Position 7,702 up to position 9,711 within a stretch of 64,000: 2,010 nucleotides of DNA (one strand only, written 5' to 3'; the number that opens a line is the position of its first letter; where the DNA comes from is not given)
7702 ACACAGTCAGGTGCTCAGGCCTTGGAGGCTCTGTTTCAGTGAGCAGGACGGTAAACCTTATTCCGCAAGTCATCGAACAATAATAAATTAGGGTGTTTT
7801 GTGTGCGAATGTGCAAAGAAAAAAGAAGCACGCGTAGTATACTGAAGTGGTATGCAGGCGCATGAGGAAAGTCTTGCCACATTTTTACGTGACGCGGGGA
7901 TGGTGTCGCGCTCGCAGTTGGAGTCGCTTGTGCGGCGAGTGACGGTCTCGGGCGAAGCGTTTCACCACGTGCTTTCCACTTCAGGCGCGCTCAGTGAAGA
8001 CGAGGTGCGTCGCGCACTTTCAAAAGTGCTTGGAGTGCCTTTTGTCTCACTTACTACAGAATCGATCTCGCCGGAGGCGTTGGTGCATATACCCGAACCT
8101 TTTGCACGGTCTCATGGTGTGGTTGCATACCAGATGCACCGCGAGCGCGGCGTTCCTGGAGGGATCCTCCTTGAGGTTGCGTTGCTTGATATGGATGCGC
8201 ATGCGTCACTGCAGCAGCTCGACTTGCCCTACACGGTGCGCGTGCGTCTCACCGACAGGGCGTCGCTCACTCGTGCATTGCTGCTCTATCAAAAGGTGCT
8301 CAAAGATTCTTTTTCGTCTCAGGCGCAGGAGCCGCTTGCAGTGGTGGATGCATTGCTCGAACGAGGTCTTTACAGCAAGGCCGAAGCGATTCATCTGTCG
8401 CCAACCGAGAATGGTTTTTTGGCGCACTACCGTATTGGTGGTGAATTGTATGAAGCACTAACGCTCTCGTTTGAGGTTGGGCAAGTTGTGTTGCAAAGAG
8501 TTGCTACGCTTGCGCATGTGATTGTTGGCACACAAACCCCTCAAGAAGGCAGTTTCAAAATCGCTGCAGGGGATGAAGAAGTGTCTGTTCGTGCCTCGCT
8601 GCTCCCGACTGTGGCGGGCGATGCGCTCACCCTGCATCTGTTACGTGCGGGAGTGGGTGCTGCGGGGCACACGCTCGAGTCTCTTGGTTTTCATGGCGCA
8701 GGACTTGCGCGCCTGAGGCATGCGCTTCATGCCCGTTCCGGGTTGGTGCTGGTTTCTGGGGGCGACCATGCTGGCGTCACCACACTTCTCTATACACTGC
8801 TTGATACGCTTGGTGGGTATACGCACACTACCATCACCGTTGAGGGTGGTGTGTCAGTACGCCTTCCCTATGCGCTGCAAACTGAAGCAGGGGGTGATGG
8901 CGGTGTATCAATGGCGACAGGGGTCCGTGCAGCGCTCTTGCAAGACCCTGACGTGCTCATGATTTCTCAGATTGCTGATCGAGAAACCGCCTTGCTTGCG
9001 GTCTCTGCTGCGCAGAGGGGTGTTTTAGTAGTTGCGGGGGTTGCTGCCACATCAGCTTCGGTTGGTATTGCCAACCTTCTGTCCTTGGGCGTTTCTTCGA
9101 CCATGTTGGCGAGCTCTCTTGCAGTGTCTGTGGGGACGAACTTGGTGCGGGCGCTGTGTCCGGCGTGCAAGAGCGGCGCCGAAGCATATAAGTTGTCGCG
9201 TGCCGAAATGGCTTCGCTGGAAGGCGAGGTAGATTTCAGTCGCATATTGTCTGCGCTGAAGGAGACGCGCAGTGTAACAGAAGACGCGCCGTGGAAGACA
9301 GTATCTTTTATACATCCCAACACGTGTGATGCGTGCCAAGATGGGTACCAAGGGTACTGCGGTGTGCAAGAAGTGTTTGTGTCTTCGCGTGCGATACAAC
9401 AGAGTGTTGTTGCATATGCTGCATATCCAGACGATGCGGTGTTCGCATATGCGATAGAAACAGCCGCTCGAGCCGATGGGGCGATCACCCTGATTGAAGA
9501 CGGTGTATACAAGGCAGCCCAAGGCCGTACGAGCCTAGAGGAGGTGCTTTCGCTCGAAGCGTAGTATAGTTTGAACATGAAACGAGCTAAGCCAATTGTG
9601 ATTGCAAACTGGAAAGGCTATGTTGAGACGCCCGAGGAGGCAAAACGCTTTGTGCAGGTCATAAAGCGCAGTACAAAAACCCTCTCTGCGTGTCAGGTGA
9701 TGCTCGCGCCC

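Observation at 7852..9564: Solitary PilB/GspE-family paralog with every ATPase catalytic motif substituted, directly downstream of a giant adhesin-like protein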

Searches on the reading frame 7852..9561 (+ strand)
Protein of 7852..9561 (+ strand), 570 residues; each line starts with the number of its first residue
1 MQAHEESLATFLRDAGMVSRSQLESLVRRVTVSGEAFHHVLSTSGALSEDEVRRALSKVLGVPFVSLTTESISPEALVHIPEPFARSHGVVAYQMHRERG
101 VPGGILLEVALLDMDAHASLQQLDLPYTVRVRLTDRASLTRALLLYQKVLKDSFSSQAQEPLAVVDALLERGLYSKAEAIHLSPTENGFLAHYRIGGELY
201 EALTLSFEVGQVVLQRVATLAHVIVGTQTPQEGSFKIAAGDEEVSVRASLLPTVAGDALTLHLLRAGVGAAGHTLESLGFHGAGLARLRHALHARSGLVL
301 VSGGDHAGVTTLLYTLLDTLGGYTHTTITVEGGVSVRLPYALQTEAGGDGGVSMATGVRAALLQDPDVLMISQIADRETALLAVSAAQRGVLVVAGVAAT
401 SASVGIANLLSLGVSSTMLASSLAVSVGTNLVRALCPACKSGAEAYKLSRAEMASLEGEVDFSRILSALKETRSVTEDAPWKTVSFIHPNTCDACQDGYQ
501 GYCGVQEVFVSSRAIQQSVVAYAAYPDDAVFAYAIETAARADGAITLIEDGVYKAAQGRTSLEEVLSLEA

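Call 4: search_protein_families(library=pfam, proteins=[window:7852-9561:+], max_evalue=0.01)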
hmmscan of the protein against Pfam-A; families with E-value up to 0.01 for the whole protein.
window:7852-9561:+ (570 aa): 2 families
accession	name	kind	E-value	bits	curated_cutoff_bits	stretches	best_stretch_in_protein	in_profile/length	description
PF00437.27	T2SSE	-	6e-58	196.7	24.9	1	164-566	11-369/370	Type II/IV secretion system protein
PF05157.20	MshEN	-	0.00011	22.5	23.1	1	60-145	1-82/90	MshEN domain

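Call 6: search_solved_structures(query=window:7852-9561:+, show_alignments=3)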
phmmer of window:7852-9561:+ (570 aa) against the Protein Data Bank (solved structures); distinct sequences matched with E-value up to 0.001: 23.
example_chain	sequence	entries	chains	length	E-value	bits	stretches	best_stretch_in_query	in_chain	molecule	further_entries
6f8l_G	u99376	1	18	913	5.9e-50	173.7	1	8-567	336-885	Type IV pilus assembly protein PilF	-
3jc8_Ba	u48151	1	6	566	1.3e-43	152.7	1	163-445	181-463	Type IV-A pilus assembly ATPase PilB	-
5zfr_A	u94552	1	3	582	3.6e-41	144.7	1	162-444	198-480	Type IV pilus biogenesis ATPase PilB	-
6olj_C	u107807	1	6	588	5.7e-41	144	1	162-444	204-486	Type IV pilus biogenesis ATPase PilB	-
5tsg_B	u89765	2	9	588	6.3e-41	143.9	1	162-444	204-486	Type IV pilus biogenesis ATPase PilB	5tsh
1p9r_A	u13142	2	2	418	1.9e-39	139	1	152-451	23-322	General secretion pathway protein E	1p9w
4kss_A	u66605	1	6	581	5.1e-39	137.6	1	153-451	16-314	Type II secretion system protein E, hemolysin-coregulated protein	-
4ksr_A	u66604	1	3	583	5.2e-39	137.6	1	153-451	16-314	Type II secretion system protein E, Hemolysin-coregulated protein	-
4pht_A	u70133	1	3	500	2.3e-38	135.5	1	159-450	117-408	General secretory pathway protein E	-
5oiu_A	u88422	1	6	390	8.7e-38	133.5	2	168-464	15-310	Type IV pilus assembly protein PilF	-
5it5_F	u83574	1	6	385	9.9e-38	133.3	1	169-567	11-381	ATP binding motif-containing protein PilF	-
6ejf_A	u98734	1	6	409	1.2e-37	133.1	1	169-567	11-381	Type IV pilus assembly protein PilF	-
5fl3_A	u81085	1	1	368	4.3e-11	45.5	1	279-397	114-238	PILI RETRACTION PROTEIN PILT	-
3jvu_A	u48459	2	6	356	2.5e-09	39.7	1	267-430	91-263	Twitching mobility protein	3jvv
2eyu_A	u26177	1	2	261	6.2e-09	38.3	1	288-403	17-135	twitching motility protein PilT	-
9g1w_A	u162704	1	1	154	0.00015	23.9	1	6-104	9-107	Type IV pilus assembly ATPase PilB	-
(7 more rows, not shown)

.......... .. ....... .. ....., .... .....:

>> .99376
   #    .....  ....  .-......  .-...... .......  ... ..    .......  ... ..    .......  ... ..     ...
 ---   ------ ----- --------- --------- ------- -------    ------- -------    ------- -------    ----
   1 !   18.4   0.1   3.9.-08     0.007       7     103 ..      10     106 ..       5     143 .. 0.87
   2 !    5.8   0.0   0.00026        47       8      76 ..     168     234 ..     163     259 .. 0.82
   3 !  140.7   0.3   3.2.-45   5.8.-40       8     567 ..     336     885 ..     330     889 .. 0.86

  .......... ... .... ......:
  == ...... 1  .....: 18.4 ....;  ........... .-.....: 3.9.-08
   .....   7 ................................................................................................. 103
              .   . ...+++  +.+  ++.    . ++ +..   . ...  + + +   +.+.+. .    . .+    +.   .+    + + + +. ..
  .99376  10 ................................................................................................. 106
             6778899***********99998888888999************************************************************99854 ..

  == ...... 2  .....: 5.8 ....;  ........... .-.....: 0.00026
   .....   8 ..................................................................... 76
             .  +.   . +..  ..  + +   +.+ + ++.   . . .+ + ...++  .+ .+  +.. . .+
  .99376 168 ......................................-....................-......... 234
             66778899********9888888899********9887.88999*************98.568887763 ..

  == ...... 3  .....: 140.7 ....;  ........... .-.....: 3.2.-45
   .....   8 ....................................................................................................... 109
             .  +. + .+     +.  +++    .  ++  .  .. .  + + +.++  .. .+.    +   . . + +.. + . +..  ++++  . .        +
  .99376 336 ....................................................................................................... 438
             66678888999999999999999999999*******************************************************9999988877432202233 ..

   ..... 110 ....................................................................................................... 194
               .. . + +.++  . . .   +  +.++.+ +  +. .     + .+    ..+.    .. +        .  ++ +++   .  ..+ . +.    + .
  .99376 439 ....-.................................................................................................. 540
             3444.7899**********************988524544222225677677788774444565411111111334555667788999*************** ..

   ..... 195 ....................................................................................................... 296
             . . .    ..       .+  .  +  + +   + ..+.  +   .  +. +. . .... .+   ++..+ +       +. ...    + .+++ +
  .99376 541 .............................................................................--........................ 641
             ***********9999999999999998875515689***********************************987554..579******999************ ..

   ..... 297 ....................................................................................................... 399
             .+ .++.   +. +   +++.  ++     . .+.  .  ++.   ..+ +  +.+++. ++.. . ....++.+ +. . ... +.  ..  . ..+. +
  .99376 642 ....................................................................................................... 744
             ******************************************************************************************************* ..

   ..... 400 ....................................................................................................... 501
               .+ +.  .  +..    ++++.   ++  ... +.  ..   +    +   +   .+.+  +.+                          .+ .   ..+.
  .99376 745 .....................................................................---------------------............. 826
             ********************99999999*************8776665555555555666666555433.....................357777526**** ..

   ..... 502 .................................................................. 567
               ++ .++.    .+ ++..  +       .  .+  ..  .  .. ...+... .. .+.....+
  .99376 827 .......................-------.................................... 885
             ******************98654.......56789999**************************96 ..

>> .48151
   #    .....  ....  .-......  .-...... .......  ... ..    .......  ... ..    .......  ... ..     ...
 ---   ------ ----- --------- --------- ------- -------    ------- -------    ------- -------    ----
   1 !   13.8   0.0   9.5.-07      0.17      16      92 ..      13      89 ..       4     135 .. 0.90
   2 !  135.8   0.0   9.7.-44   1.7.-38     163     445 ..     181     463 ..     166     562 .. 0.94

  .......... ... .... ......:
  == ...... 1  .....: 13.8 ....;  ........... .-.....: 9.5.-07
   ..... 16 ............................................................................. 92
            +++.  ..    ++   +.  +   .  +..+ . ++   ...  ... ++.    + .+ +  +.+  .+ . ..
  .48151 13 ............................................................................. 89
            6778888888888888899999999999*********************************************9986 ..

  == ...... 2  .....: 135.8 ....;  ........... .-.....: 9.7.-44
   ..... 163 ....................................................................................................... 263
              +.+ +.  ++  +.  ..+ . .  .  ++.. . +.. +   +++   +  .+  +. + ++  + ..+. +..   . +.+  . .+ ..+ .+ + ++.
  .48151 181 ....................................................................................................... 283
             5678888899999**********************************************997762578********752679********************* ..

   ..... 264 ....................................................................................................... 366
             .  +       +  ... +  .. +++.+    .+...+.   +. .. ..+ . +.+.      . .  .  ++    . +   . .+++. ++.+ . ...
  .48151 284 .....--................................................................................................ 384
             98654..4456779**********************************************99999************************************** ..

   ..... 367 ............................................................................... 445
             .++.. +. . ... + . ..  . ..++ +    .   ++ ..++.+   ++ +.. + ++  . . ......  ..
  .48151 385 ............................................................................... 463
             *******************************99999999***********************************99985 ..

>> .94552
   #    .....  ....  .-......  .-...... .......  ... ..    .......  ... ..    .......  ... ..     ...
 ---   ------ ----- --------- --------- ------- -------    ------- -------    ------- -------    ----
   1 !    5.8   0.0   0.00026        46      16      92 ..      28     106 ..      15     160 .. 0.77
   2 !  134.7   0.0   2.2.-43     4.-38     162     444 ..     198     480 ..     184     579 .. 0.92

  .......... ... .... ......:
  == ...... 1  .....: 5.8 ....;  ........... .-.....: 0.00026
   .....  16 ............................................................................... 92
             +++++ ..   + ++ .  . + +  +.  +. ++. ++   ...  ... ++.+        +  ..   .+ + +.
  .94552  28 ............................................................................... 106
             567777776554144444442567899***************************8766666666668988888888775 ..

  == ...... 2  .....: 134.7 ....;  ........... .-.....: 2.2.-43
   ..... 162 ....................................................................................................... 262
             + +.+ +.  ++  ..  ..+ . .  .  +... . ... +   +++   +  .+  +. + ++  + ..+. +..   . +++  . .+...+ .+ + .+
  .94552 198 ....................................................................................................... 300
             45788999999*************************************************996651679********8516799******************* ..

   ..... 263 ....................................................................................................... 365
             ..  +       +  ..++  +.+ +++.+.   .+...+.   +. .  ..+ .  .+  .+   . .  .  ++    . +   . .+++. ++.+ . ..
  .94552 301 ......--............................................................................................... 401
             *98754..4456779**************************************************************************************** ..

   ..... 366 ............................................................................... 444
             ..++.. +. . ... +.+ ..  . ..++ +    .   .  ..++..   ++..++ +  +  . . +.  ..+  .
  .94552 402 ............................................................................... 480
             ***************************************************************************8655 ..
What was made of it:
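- Checked: Best solved relatives are T. thermophilus PilF, M. xanthus and Geobacter PilB, and Vibrio GspE (E 6e-50 to 1e-37, call 6).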
